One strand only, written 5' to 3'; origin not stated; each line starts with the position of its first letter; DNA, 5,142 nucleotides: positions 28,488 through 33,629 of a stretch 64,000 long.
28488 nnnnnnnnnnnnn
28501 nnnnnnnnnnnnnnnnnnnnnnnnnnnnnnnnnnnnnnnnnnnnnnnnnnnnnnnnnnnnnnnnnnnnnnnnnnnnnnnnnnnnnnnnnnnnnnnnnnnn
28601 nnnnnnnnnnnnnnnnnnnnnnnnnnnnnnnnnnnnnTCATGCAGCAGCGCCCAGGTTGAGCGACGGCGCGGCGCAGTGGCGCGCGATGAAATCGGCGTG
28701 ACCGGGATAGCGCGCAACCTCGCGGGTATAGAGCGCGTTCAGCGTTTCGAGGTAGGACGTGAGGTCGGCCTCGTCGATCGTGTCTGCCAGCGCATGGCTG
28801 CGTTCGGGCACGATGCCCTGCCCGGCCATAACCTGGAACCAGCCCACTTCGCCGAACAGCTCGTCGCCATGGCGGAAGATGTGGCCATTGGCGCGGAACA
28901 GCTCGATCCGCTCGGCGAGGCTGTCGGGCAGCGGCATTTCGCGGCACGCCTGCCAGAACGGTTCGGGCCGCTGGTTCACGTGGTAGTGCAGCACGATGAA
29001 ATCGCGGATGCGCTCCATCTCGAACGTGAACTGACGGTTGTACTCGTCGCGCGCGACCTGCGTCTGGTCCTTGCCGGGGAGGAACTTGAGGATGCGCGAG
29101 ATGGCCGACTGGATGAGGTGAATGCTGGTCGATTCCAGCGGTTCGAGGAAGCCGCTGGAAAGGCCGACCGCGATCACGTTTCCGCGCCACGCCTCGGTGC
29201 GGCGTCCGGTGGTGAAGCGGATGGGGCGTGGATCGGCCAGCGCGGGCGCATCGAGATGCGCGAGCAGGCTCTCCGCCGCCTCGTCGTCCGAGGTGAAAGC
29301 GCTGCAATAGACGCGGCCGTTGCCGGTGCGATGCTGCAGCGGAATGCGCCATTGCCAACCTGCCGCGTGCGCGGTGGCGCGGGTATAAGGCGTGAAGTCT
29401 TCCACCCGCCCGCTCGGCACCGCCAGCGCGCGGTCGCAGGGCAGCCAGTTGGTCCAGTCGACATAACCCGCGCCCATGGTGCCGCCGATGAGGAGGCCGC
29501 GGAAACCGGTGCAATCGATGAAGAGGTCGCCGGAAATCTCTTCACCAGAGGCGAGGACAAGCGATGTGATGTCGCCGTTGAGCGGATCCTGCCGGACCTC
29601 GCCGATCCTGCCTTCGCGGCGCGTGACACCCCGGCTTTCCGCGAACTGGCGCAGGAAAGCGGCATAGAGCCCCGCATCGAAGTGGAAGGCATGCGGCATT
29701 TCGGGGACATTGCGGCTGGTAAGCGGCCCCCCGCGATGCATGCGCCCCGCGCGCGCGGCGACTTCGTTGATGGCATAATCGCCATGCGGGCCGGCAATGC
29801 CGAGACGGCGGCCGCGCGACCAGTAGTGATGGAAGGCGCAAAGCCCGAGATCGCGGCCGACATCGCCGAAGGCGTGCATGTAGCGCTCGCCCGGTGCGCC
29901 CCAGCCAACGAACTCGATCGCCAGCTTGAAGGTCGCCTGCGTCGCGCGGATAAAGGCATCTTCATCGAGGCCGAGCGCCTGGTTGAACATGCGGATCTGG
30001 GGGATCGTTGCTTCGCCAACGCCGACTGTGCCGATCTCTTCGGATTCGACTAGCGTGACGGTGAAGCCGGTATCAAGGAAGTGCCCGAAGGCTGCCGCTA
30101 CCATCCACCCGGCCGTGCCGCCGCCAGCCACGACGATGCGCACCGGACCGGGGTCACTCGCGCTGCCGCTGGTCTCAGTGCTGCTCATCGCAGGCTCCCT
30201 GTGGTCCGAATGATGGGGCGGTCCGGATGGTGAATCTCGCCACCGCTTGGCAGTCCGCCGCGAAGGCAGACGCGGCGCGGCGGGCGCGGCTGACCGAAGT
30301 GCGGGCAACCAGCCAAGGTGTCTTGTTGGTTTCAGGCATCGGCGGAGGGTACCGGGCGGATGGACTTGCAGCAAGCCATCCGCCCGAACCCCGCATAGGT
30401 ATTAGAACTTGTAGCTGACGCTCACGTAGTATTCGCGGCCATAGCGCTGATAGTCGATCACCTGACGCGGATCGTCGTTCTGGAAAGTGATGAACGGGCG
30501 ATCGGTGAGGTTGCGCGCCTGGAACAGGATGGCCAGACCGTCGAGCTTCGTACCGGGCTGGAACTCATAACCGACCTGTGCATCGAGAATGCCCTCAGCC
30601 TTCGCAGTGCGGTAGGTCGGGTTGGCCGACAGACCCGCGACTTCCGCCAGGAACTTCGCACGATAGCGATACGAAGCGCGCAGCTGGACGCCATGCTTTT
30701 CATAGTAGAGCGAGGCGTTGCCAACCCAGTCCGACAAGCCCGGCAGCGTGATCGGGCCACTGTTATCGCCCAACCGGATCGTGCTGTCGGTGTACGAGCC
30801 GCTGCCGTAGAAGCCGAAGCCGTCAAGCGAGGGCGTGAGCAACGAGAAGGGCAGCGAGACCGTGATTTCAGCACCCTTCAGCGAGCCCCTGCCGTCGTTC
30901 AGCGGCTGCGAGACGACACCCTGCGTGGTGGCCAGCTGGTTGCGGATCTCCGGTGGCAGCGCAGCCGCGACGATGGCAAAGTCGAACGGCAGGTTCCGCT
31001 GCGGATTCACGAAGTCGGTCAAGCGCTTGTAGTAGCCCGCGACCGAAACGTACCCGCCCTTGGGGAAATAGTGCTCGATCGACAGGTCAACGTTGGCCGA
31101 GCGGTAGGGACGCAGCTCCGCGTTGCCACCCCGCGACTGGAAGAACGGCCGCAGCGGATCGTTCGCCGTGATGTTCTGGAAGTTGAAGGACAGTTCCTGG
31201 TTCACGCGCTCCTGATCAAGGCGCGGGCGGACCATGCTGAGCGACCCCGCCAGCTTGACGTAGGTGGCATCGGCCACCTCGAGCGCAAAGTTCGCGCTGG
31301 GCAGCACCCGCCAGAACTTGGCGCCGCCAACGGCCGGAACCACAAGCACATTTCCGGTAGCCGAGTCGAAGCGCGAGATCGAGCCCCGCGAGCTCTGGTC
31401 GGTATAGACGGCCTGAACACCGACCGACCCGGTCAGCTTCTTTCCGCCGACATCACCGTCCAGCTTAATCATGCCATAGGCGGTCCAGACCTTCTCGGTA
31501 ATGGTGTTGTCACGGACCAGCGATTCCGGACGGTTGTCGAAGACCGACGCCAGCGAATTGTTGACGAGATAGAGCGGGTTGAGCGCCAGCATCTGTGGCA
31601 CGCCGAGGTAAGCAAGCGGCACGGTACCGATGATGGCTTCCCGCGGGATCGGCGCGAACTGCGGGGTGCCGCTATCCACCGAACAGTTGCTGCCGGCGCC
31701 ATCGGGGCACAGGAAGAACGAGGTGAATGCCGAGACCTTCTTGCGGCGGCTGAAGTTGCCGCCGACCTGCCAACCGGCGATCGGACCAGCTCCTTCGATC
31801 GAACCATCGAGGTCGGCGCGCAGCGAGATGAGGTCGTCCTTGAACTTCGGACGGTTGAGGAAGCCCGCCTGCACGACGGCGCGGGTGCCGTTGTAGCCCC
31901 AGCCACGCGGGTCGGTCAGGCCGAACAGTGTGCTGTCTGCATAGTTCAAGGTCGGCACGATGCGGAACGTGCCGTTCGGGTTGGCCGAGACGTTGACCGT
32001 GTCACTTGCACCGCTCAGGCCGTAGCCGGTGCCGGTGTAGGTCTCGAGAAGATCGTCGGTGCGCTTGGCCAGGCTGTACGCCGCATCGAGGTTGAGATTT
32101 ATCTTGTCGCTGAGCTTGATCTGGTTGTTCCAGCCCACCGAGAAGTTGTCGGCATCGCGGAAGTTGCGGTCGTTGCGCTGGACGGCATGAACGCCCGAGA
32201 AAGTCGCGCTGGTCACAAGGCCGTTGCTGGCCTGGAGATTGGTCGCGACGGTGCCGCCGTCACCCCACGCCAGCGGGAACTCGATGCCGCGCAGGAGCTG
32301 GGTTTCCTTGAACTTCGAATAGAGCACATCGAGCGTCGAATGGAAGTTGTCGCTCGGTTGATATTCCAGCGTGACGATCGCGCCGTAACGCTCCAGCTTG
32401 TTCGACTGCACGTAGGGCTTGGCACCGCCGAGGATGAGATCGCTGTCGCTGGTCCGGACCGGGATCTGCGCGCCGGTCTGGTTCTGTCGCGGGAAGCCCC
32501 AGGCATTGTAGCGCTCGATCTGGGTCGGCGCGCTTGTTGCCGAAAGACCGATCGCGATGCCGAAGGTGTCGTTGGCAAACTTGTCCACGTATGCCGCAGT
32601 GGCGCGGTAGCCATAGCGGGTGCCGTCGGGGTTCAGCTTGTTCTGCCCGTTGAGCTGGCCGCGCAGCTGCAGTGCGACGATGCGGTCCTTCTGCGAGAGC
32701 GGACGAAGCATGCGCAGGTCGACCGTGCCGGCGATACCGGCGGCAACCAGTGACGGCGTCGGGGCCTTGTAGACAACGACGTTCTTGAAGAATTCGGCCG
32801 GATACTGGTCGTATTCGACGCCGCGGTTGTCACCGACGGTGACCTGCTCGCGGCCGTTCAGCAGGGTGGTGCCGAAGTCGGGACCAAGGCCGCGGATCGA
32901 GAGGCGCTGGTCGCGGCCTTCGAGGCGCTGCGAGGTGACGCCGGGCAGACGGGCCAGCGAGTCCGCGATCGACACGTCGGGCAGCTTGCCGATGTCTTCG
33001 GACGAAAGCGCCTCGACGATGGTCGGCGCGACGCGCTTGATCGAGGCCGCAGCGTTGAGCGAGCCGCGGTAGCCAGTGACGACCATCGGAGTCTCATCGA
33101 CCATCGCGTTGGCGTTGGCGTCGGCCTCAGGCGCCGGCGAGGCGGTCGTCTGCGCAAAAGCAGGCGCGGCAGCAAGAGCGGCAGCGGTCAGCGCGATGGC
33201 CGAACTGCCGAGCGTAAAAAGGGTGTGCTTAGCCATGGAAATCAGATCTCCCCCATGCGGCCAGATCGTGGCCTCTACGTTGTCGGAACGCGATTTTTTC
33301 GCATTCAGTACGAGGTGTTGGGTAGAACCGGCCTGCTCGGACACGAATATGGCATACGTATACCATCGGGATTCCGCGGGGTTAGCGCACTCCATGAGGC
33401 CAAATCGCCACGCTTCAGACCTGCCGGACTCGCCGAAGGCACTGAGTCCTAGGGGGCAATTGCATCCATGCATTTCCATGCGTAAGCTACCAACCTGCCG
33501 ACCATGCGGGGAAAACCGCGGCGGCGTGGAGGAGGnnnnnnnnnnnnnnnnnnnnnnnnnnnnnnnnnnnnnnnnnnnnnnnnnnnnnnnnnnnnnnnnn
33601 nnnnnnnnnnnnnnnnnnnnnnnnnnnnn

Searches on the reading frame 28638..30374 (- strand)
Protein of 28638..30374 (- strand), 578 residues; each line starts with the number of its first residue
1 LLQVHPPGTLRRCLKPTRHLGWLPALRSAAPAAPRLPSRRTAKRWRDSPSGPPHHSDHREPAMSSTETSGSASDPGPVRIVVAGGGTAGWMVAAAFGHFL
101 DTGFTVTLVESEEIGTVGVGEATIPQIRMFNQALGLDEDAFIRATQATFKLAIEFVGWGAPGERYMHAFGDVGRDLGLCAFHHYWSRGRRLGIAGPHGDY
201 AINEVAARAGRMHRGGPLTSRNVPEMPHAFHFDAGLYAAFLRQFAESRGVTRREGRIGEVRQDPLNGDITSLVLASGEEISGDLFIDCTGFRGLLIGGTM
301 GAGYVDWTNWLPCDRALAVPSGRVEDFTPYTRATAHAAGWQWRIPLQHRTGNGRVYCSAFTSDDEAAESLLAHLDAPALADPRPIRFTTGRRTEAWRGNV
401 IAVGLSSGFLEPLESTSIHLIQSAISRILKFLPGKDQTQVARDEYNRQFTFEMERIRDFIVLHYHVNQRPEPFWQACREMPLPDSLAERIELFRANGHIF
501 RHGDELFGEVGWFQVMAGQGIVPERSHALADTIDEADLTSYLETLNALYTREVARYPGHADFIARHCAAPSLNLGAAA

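Call 63: search_protein_families(library=pfam, proteins=[window:28638-30374:-], max_evalue=0.00001)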
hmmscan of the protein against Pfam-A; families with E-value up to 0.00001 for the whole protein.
window:28638-30374:- (578 aa): 1 family
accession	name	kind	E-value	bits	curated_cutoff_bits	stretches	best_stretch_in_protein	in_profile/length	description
PF04820.20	Trp_halogenase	-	3.4e-187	623.3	21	1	79-534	1-457/458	Tryptophan halogenase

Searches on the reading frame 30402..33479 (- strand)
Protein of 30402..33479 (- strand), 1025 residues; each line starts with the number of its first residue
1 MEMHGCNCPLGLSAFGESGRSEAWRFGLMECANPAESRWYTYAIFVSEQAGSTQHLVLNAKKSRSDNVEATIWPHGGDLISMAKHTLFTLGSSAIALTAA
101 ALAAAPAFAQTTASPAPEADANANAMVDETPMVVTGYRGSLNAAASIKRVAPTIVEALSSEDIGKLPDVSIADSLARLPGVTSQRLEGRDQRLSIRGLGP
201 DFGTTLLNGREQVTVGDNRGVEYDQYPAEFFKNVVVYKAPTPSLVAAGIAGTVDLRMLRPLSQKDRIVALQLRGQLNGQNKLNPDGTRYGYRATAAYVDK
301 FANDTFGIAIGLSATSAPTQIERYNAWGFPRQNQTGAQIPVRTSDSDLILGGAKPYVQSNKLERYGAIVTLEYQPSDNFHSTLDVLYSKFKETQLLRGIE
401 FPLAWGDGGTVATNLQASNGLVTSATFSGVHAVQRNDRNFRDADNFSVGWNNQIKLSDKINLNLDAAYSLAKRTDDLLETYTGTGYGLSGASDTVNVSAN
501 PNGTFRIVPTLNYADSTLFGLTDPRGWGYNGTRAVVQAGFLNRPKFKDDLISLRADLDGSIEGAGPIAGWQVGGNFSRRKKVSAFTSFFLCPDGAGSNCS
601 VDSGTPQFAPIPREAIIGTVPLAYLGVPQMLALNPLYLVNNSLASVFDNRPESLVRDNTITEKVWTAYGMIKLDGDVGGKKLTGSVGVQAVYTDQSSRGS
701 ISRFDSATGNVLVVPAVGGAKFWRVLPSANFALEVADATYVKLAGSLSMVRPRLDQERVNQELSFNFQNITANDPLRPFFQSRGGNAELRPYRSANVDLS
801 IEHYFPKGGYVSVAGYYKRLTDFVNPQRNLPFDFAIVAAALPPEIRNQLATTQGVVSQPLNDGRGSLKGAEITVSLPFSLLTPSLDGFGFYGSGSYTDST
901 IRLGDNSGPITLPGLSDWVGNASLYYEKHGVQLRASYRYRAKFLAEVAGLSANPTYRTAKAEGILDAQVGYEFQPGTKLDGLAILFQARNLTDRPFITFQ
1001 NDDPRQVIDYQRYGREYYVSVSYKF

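Call 63: search_protein_families(library=pfam, proteins=[window:30402-33479:-], max_evalue=0.00001)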
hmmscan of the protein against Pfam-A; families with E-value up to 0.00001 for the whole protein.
window:30402-33479:- (1025 aa): 1 family
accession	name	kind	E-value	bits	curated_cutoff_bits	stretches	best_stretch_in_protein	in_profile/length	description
PF07715.20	Plug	-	8.1e-16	58.9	23.9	1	150-251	4-105/107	TonB-dependent Receptor Plug Domain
